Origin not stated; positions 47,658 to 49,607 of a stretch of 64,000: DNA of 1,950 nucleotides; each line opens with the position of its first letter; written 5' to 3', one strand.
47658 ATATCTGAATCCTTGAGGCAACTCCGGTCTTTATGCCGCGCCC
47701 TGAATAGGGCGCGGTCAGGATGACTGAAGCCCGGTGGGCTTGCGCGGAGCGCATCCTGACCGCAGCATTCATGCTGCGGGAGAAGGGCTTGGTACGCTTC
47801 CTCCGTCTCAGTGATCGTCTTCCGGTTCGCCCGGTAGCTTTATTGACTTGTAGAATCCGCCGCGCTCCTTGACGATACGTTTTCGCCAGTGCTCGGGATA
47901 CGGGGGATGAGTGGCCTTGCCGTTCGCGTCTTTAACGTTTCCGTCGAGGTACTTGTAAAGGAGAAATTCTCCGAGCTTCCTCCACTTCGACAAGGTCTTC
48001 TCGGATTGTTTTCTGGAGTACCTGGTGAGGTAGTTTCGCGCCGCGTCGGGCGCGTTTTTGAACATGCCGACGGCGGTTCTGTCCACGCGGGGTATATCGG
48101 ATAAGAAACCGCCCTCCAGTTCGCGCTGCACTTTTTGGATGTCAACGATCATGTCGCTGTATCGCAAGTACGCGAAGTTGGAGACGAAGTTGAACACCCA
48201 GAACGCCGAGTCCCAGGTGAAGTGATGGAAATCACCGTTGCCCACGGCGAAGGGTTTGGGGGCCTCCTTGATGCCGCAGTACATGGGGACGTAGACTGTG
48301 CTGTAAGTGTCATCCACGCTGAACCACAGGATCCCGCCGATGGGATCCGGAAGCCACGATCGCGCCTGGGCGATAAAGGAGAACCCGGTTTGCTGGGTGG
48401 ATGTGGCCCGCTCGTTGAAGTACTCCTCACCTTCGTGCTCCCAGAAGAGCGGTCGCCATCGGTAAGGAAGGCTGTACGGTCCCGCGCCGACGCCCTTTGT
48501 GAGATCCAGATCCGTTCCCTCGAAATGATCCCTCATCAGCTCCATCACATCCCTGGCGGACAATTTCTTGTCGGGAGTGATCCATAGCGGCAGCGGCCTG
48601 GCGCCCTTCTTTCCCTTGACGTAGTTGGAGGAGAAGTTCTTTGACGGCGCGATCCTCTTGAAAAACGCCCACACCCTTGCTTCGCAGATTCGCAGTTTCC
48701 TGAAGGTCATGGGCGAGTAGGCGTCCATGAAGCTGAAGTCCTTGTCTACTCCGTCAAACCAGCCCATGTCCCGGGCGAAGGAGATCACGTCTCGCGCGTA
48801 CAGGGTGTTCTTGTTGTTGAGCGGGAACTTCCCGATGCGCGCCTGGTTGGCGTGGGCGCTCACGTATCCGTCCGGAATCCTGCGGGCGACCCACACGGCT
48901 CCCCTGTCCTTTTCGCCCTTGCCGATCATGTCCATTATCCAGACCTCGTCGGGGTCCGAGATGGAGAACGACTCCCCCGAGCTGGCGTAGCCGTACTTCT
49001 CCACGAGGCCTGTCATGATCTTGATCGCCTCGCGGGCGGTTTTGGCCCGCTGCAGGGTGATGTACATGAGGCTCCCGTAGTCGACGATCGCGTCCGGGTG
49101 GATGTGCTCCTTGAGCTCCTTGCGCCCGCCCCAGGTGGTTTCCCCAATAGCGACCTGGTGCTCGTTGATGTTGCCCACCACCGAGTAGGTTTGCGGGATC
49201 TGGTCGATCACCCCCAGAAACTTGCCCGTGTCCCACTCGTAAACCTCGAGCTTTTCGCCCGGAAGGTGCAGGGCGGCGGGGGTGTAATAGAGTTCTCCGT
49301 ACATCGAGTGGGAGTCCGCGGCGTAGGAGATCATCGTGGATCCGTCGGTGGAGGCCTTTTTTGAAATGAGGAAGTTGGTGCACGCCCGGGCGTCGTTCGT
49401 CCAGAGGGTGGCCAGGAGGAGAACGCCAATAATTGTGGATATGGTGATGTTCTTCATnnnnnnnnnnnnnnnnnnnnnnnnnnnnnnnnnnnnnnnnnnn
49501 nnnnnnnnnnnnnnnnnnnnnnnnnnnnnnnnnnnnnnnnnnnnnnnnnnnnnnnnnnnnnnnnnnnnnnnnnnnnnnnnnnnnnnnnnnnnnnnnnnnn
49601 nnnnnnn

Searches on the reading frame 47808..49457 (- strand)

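Call 59: search_protein_families(library=pfam, proteins=[window:47808-49457:-], max_evalue=0.00001)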
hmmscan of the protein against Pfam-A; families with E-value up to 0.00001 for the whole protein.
window:47808-49457:- (549 aa): 1 family
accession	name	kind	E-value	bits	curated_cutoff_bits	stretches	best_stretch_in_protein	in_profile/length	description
PF03577.20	Peptidase_C69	-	1.6e-82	278.1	23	1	25-445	1-401/402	Peptidase family C69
